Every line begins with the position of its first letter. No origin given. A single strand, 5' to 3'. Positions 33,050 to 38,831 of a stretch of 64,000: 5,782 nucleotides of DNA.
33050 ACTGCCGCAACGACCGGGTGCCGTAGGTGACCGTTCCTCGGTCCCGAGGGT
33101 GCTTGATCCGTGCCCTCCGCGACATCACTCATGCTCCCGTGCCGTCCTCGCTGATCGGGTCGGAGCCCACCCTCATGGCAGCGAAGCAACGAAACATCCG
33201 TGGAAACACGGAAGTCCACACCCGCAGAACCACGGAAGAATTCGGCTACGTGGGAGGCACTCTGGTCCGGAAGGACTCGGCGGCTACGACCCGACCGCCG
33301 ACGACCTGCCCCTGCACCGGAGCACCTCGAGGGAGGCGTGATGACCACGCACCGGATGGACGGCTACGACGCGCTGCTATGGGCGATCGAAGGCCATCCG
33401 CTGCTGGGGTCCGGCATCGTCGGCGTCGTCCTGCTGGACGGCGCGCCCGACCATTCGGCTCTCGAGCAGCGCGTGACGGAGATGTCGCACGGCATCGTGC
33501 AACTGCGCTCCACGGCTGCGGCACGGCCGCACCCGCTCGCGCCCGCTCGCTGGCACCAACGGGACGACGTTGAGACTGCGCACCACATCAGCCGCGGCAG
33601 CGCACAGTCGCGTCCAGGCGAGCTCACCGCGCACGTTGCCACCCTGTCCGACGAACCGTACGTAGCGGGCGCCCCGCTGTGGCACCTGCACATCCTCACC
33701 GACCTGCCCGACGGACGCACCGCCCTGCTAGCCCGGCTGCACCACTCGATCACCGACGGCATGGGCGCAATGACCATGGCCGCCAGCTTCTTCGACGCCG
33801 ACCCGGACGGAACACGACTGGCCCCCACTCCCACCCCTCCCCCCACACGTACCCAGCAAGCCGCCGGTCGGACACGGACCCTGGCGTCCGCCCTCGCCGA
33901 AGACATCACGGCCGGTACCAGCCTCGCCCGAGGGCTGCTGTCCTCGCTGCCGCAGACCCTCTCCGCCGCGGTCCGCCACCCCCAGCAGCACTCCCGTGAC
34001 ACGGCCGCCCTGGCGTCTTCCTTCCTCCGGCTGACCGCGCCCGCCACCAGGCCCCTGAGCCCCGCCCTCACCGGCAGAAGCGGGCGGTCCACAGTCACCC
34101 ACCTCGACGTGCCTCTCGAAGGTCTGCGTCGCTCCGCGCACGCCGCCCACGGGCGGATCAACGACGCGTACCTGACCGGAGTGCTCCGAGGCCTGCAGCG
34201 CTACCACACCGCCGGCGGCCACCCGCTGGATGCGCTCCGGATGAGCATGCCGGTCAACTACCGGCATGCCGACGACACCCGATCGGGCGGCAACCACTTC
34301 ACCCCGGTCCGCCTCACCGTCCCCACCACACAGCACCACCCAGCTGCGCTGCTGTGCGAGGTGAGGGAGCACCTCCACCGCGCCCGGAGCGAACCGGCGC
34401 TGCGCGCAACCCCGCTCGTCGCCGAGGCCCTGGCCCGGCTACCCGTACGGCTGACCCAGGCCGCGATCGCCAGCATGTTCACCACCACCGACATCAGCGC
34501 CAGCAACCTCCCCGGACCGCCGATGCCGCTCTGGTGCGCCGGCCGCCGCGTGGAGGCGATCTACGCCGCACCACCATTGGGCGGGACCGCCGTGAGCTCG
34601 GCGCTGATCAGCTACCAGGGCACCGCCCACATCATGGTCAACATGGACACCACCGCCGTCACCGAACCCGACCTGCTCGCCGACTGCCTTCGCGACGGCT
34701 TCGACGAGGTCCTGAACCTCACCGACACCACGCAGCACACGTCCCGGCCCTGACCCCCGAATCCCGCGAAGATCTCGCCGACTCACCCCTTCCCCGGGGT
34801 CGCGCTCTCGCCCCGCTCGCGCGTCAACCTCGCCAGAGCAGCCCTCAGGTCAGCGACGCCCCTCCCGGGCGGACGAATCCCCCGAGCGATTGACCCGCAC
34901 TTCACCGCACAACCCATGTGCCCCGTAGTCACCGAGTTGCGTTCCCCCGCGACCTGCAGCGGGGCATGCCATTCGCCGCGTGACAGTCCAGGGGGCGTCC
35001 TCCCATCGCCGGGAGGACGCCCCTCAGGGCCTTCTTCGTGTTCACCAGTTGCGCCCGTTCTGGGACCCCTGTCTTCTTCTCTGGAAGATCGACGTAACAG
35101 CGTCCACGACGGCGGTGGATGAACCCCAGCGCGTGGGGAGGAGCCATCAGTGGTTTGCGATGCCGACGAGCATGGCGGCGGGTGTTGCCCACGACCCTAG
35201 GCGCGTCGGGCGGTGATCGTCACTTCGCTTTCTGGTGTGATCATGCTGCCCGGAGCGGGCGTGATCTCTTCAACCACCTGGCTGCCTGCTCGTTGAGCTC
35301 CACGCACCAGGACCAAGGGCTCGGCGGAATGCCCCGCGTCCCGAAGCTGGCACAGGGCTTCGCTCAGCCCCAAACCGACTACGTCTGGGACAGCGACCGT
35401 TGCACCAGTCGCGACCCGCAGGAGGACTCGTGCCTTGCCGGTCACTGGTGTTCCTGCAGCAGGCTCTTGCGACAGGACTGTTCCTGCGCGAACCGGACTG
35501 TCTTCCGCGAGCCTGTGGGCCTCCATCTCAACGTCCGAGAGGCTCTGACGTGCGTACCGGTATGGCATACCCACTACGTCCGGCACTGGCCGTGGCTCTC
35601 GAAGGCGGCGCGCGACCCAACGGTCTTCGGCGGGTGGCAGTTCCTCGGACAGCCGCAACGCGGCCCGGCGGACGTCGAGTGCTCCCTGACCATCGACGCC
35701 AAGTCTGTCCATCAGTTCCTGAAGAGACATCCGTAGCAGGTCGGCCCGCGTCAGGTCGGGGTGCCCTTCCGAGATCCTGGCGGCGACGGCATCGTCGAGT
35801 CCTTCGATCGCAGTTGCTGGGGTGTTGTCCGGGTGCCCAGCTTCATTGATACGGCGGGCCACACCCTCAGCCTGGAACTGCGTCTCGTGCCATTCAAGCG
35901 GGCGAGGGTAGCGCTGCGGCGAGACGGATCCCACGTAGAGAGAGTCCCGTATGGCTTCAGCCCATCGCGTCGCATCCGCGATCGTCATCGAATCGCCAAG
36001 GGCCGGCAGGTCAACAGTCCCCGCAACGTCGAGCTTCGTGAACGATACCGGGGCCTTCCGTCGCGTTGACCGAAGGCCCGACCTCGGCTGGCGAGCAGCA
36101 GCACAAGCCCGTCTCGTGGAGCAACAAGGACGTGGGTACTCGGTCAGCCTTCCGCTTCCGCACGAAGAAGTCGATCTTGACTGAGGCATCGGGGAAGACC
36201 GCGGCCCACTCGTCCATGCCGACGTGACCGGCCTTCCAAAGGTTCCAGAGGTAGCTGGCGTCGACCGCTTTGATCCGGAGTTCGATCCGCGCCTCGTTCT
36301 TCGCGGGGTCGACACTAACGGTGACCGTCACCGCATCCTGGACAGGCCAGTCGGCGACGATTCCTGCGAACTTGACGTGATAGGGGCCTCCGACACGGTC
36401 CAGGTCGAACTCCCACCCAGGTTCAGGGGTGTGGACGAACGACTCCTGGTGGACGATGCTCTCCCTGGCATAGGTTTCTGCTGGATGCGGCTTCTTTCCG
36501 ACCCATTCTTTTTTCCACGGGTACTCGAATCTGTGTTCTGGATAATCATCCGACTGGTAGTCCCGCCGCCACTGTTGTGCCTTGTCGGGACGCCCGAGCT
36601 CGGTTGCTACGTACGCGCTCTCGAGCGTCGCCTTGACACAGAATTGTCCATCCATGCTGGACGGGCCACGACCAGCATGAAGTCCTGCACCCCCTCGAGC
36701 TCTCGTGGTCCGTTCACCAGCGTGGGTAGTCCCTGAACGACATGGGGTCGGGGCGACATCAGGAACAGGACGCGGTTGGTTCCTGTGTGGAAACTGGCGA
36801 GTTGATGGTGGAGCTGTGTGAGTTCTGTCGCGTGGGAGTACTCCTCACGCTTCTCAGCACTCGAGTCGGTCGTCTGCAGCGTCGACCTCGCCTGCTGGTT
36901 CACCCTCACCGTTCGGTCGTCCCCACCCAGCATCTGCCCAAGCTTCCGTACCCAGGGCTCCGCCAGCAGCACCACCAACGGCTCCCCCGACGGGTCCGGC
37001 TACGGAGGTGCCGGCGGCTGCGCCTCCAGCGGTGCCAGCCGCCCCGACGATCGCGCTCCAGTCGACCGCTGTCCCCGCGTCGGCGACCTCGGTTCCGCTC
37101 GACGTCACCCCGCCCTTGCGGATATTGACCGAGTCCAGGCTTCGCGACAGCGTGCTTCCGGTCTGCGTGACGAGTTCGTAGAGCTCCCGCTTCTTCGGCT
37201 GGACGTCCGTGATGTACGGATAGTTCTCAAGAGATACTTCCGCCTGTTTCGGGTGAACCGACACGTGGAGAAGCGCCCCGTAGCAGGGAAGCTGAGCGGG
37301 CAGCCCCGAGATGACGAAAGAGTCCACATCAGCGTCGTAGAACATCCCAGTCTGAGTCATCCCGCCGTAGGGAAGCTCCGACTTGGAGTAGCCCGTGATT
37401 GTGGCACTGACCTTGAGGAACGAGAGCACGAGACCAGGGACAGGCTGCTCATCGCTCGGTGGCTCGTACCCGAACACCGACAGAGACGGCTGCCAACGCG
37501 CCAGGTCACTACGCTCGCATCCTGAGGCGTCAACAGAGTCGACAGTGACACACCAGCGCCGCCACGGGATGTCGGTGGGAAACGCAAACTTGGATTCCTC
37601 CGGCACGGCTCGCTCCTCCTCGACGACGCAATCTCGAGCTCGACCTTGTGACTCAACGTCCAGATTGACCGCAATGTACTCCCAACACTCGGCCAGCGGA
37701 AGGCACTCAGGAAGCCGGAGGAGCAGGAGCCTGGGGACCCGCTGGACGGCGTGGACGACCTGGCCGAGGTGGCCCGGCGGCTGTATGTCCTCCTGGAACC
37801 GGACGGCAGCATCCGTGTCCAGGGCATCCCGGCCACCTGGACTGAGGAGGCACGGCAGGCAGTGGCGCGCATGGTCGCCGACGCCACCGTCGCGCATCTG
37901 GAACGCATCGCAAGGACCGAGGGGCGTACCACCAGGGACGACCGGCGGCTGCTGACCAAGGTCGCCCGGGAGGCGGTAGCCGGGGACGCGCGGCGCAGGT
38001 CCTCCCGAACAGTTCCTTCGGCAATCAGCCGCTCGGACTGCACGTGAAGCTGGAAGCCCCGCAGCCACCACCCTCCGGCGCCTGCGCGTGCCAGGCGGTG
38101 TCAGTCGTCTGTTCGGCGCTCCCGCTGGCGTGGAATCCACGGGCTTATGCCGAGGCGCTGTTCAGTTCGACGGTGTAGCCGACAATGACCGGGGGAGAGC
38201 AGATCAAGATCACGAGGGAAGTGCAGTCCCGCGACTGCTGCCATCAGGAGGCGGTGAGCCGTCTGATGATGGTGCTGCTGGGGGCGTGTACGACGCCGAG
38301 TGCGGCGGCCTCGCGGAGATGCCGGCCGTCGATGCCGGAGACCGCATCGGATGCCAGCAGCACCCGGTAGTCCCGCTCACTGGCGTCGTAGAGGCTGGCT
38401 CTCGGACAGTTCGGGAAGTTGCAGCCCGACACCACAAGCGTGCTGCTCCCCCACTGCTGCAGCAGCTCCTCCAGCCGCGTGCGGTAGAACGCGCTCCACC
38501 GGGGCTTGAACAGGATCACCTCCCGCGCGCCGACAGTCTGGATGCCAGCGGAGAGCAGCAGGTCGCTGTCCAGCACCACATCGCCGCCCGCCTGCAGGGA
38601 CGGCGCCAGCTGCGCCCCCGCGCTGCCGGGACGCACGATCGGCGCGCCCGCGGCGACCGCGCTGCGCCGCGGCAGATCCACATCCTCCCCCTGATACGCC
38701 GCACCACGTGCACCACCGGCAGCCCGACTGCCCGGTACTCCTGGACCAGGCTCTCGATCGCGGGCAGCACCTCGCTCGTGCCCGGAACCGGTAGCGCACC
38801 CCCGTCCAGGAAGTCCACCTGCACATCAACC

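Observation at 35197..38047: Lower-GC cluster of four co-directional, frame-overlapping ORFs ending in a leaderless tandem-PASTA protein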

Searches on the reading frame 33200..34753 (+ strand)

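Call 5: search_protein_families(library=pfam, proteins=[window:33200-34753:+], max_evalue=1)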
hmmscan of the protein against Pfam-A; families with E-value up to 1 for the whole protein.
window:33200-34753:+ (517 aa): 3 families
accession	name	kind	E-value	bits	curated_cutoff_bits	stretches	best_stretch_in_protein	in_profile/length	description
PF03007.21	WS_DGAT_cat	-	2.7e-28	99.9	23.6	1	55-324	3-263/263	Wax ester synthase/diacylglycerol acyltransferase catalytic domain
PF06974.18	WS_DGAT_C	-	2.2e-21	76.9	20.7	1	364-503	2-143/145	WS/DGAT C-terminal domain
PF00668.25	Condensation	-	0.06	12.5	30.6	1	149-200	107-157/456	Condensation domain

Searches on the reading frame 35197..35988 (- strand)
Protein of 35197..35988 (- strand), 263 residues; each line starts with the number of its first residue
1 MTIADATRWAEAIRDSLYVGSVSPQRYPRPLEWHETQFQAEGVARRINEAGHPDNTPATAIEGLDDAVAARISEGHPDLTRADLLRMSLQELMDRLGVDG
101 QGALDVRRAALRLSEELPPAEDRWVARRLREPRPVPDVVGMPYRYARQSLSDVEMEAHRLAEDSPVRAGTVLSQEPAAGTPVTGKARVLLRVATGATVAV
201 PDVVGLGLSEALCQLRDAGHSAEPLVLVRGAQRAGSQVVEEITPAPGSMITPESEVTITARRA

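Call 5: search_protein_families(library=pfam, proteins=[window:35197-35988:-], max_evalue=1)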
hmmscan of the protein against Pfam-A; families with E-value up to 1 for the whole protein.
window:35197-35988:- (263 aa): 3 families
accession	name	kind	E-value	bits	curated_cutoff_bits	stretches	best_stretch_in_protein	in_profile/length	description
PF03793.24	PASTA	-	1.5e-17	63.7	23.2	2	135-193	3-63/64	PASTA domain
PF15264.11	TSSC4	-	0.085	13.5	27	1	127-155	58-87/124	Tumour suppressing sub-chromosomal transferable candidate 4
PF18212.7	ZNRF_3_ecto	-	0.088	13.3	26.2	1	174-232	30-84/105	ZNRF-3 Ectodomain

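Call 6: search_protein_families(library=ncbifam, proteins=[window:35197-35988:-], max_evalue=1)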
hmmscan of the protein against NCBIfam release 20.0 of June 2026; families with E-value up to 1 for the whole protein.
window:35197-35988:- (263 aa): 1 family
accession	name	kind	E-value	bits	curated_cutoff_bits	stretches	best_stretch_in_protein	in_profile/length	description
NF033483.0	PknB_PASTA_kin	equivalog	3.5e-13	49.4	450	1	134-259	434-561/563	Stk1 family PASTA domain-containing Ser/Thr kinase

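Call 77: list_cluster_members(proteins=[window:35200-35988:-, window:36014-36655:-, window:36857-37606:-, window:37751-38044:+, window:45473-46561:-, window:25030-26583:-, window:36610-36978:-])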
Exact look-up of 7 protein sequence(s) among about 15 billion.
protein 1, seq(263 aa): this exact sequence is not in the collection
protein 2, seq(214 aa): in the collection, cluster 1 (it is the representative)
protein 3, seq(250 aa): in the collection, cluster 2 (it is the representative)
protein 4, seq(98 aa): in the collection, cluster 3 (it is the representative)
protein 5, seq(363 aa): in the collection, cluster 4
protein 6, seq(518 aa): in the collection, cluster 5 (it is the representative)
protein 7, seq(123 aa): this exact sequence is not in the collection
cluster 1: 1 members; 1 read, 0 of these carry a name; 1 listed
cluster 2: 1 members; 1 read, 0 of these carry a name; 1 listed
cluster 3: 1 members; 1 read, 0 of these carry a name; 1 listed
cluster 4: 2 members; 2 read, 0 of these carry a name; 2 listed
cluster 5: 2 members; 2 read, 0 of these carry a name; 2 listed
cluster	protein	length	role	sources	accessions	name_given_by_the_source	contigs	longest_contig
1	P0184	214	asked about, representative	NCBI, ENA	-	-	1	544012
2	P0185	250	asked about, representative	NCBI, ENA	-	-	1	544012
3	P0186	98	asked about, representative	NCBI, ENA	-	-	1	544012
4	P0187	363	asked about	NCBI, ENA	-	-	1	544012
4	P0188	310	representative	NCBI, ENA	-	-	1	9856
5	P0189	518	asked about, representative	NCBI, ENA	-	-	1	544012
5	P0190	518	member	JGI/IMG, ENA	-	-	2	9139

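Call 79: find_encoding_contigs(protein=P0184, flank=10000, max_places=3)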
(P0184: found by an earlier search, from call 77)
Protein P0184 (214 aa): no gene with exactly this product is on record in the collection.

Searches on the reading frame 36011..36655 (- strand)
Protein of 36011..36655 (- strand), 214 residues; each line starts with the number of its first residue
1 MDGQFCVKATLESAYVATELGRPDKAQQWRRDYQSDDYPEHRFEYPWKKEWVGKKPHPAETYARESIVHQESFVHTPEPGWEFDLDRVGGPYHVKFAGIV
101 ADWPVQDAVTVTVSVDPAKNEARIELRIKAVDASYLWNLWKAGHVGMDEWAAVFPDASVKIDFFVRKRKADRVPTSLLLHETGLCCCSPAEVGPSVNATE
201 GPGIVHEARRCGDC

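Call 5: search_protein_families(library=pfam, proteins=[window:36011-36655:-], max_evalue=1)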
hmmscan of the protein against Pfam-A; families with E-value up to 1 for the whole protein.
window:36011-36655:- (214 aa): 0 families

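Call 6: search_protein_families(library=ncbifam, proteins=[window:36011-36655:-], max_evalue=1)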
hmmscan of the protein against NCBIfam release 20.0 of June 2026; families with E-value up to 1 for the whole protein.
window:36011-36655:- (214 aa): 0 families

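Call 78: find_encoding_contigs(protein=window:36011-36655:-, flank=10000, max_places=3)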
Protein window:36011-36655:- (214 aa): no gene with exactly this product is on record in the collection.

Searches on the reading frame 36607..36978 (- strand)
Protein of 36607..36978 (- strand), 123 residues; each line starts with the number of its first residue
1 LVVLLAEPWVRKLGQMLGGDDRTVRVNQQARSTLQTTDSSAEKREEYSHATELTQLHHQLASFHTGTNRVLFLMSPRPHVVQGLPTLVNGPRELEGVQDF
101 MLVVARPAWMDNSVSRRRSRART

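Call 5: search_protein_families(library=pfam, proteins=[window:36607-36978:-], max_evalue=1)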
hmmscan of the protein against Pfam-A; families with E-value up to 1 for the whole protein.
window:36607-36978:- (123 aa): 1 family
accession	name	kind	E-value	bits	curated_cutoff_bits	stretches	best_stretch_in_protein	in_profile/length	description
PF15586.11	Imm8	-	0.12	13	27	1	86-116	30-60/114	Immunity protein 8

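Call 6: search_protein_families(library=ncbifam, proteins=[window:36607-36978:-], max_evalue=1)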
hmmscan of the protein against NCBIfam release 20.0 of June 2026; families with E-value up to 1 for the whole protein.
window:36607-36978:- (123 aa): 1 family
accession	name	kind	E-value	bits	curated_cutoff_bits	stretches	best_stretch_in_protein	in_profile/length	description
NF006393.0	PRK08642.1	equivalog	0.043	13.3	292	1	11-90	172-249/254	3-oxoacyl-ACP reductase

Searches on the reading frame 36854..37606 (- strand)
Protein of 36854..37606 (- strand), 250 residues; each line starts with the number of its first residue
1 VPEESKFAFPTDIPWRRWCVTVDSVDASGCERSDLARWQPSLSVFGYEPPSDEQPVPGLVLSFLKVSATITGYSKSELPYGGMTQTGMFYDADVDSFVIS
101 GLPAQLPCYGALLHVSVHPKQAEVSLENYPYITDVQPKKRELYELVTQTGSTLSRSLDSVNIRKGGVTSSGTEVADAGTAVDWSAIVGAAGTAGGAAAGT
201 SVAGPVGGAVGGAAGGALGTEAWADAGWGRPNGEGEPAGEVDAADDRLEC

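Call 5: search_protein_families(library=pfam, proteins=[window:36854-37606:-], max_evalue=1)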
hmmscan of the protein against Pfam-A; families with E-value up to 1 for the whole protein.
window:36854-37606:- (250 aa): 1 family
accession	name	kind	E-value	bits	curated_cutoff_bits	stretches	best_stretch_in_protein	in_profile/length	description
PF20721.2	C19orf12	-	0.13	12.5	30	1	189-224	46-79/163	C19orf12-like protein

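Call 6: search_protein_families(library=ncbifam, proteins=[window:36854-37606:-], max_evalue=1)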
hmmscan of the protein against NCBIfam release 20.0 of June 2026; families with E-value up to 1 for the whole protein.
window:36854-37606:- (250 aa): 1 family
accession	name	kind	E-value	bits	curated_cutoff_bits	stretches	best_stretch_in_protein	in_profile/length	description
TIGR03789.1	pdsO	hypoth_equivalog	0.081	12.6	152.2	1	190-223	45-78/243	sortase-associated OmpA-like protein PdsO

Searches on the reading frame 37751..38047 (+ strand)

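Call 5: search_protein_families(library=pfam, proteins=[window:37751-38047:+], max_evalue=1)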
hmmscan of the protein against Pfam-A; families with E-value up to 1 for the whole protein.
window:37751-38047:+ (98 aa): 1 family
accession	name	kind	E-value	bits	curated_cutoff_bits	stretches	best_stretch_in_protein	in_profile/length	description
PF01361.26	Tautomerase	-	0.049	14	22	0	21-50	3-31/60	Tautomerase enzyme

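Call 6: search_protein_families(library=ncbifam, proteins=[window:37751-38047:+], max_evalue=1)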
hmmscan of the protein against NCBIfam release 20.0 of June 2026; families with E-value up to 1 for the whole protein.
window:37751-38047:+ (98 aa): 0 families

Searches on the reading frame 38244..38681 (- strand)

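Call 5: search_protein_families(library=pfam, proteins=[window:38244-38681:-], max_evalue=1)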
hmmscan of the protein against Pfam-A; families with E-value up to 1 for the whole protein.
window:38244-38681:- (145 aa): 1 family
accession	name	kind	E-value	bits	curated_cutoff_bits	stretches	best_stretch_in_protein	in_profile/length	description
PF00857.26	Isochorismatase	-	6.3e-16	59.4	27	1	53-126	87-159/175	Isochorismatase domain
